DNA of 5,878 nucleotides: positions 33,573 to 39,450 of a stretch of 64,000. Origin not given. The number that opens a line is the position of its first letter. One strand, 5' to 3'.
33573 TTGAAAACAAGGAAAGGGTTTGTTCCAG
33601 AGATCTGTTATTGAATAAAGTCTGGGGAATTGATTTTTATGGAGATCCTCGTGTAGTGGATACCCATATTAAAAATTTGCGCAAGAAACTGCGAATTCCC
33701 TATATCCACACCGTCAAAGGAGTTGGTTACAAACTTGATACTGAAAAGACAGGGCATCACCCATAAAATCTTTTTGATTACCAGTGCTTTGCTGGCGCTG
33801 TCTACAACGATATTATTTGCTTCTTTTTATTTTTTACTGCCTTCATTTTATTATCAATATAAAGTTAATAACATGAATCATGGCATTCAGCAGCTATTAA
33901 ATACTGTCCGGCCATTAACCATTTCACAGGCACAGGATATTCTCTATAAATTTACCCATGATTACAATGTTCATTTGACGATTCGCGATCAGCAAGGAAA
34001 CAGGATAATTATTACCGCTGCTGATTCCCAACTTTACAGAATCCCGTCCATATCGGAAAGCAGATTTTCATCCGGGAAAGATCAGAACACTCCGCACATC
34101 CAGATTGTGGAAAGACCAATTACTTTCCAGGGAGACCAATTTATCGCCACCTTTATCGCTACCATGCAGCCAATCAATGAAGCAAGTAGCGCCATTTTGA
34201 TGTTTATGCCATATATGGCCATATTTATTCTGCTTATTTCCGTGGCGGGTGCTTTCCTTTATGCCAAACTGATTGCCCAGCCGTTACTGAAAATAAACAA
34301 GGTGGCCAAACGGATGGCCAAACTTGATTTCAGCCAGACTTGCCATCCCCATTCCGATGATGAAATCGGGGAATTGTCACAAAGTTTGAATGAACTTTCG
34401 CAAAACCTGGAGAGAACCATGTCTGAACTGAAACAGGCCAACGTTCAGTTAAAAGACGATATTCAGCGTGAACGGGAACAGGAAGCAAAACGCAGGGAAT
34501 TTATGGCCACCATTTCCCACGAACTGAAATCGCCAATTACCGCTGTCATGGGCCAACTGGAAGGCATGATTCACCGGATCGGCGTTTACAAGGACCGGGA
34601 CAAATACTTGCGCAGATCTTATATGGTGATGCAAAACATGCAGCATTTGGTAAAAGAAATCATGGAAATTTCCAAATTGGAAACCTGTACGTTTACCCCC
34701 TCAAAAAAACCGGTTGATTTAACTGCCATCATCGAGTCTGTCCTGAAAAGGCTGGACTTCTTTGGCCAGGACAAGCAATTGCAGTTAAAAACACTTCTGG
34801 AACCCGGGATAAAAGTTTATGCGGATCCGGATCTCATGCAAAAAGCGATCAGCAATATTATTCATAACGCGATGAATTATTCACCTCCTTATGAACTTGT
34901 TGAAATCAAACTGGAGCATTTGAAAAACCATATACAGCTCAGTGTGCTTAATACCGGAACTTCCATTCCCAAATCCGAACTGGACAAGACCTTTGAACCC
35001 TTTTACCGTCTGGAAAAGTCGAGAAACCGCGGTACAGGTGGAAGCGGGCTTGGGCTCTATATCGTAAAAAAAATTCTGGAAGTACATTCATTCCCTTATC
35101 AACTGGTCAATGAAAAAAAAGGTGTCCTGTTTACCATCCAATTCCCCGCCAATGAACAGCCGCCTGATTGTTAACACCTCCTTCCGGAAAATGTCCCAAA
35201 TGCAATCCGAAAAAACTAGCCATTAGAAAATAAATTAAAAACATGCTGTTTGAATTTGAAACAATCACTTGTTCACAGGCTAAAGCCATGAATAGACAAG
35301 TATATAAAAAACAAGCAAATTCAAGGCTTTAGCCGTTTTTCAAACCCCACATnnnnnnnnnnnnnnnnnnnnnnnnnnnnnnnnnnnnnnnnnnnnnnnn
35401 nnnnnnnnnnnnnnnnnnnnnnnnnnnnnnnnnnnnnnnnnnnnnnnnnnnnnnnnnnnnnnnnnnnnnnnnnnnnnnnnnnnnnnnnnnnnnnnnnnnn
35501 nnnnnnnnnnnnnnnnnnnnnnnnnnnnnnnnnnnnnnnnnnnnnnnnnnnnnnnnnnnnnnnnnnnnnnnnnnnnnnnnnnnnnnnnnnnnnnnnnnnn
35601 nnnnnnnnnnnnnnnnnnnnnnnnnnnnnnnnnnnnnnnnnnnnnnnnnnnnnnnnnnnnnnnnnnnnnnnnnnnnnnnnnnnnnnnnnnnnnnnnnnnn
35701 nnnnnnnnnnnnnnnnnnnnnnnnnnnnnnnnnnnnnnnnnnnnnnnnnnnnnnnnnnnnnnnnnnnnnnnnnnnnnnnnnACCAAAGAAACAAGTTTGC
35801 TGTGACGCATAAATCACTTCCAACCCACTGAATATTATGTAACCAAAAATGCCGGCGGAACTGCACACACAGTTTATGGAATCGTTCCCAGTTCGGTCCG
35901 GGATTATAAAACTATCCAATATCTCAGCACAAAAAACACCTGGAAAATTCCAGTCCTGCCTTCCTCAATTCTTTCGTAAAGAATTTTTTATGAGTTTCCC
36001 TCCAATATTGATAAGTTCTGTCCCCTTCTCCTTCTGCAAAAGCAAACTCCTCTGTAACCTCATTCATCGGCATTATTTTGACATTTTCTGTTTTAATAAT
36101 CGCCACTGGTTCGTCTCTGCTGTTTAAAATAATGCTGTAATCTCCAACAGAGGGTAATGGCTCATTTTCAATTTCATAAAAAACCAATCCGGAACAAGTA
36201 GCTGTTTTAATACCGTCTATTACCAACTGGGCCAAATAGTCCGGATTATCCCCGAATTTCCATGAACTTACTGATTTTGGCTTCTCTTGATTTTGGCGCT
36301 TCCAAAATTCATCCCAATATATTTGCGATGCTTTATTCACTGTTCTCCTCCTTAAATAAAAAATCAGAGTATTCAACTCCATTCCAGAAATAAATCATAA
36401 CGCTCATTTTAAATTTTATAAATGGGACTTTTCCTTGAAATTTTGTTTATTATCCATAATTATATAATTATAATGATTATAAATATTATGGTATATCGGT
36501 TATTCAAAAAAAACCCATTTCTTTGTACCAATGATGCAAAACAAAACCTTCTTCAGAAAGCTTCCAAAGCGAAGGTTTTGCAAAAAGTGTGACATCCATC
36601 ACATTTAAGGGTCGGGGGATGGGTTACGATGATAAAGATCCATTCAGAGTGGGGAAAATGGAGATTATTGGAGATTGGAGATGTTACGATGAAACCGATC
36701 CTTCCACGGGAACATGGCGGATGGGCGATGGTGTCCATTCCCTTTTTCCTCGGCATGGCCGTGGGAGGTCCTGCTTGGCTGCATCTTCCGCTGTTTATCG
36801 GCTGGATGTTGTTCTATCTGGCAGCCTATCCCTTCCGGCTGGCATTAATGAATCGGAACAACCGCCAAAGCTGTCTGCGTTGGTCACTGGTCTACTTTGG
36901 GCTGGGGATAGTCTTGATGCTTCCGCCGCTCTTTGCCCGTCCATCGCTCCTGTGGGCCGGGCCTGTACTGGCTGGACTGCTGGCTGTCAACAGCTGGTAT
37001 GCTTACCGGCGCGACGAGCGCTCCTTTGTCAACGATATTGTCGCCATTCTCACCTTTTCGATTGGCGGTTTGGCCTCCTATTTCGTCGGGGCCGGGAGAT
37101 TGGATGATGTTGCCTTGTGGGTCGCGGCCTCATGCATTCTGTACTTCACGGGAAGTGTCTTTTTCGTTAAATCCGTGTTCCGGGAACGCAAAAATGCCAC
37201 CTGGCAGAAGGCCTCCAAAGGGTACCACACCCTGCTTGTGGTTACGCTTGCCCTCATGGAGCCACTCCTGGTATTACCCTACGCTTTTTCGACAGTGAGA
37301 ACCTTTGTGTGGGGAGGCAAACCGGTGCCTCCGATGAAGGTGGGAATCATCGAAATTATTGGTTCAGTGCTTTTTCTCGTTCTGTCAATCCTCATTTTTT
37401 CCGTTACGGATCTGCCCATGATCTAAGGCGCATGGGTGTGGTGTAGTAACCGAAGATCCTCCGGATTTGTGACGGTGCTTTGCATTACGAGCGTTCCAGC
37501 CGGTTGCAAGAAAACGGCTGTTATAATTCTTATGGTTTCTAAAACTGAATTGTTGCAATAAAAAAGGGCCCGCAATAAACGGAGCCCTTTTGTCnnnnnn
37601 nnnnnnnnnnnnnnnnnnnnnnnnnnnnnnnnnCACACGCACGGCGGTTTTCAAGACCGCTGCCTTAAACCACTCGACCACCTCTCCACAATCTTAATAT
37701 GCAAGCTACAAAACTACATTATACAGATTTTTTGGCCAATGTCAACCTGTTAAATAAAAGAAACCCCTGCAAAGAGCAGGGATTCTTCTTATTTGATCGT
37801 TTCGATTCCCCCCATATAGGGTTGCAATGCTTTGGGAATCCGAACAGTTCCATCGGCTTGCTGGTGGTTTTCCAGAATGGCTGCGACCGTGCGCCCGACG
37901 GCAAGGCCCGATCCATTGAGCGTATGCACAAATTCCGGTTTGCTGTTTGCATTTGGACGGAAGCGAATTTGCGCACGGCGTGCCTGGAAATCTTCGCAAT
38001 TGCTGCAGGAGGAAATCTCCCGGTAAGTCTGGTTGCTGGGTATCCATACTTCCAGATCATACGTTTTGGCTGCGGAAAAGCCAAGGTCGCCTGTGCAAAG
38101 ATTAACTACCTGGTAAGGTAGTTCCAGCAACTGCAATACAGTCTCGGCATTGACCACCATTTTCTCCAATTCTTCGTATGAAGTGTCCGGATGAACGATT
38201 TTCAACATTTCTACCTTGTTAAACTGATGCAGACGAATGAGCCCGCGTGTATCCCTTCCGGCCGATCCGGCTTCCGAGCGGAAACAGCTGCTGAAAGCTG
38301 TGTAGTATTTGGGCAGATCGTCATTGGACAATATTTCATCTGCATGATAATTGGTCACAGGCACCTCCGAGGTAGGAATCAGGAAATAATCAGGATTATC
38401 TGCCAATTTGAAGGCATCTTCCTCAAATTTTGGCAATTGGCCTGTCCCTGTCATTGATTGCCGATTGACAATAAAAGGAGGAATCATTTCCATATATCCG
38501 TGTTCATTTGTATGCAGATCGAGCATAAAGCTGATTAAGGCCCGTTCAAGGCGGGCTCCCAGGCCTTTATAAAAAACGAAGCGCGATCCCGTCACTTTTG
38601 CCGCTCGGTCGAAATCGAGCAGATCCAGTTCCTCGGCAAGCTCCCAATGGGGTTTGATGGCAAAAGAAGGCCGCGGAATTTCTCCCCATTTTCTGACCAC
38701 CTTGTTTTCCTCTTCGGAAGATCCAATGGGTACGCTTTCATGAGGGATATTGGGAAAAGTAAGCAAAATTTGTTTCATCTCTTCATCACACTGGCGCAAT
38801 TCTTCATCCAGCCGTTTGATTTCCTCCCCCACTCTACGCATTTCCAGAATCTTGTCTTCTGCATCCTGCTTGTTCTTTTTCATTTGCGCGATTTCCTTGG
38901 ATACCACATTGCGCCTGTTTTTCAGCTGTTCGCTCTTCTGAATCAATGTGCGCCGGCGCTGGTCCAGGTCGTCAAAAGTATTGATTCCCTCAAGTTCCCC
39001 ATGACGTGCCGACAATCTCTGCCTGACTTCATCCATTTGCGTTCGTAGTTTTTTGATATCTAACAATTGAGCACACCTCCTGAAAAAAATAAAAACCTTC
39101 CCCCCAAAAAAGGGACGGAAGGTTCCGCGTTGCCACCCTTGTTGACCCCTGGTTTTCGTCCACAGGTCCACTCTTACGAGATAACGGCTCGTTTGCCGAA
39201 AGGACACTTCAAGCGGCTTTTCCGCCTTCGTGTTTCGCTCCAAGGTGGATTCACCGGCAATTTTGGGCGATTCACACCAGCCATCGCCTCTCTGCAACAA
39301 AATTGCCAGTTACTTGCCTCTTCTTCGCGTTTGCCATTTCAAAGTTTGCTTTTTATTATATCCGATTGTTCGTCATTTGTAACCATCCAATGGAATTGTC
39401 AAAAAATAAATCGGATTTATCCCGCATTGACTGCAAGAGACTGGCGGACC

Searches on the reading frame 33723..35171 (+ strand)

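Call 66: search_protein_families(library=padloc, proteins=[window:33723-35171:+], max_evalue=0.000001)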
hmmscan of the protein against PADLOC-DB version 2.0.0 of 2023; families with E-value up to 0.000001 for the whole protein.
window:33723-35171:+ (483 aa): 1 family
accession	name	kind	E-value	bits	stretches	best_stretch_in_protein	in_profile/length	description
PDLC04647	PDC-M43B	-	5.2e-11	40.2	1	363-464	219-320/347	-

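Call 67: search_protein_families(library=pfam, proteins=[window:33723-35171:+], max_evalue=0.000001)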
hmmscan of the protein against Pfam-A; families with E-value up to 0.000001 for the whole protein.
window:33723-35171:+ (483 aa): 3 families
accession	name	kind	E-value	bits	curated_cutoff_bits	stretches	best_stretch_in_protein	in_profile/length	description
PF02518.31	HATPase_c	-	5.5e-21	75.5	26.4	1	368-476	2-109/111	Histidine kinase-, DNA gyrase B-, and HSP90-like ATPase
PF00672.30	HAMP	-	1.7e-10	41.5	25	1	180-230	2-52/53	HAMP domain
PF00512.31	HisKA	-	2.5e-10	40.7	26.9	1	257-321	2-65/66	His Kinase A (phospho-acceptor) domain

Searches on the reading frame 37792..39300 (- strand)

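Call 66: search_protein_families(library=padloc, proteins=[window:37792-39300:-], max_evalue=0.000001)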
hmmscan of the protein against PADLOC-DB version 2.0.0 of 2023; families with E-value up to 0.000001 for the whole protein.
window:37792-39300:- (503 aa): 0 families

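Call 67: search_protein_families(library=pfam, proteins=[window:37792-39300:-], max_evalue=0.000001)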
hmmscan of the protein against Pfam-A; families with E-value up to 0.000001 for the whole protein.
window:37792-39300:- (503 aa): 2 families
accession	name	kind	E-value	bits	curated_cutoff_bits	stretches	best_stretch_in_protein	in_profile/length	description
PF00587.30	tRNA-synt_2b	-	3.7e-44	151.4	29.3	1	301-479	5-179/179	tRNA synthetase class II core domain (G, H, P, S and T)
PF02403.27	Seryl_tRNA_N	-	1.9e-27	96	28.2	1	80-186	2-108/108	Seryl-tRNA synthetase N-terminal domain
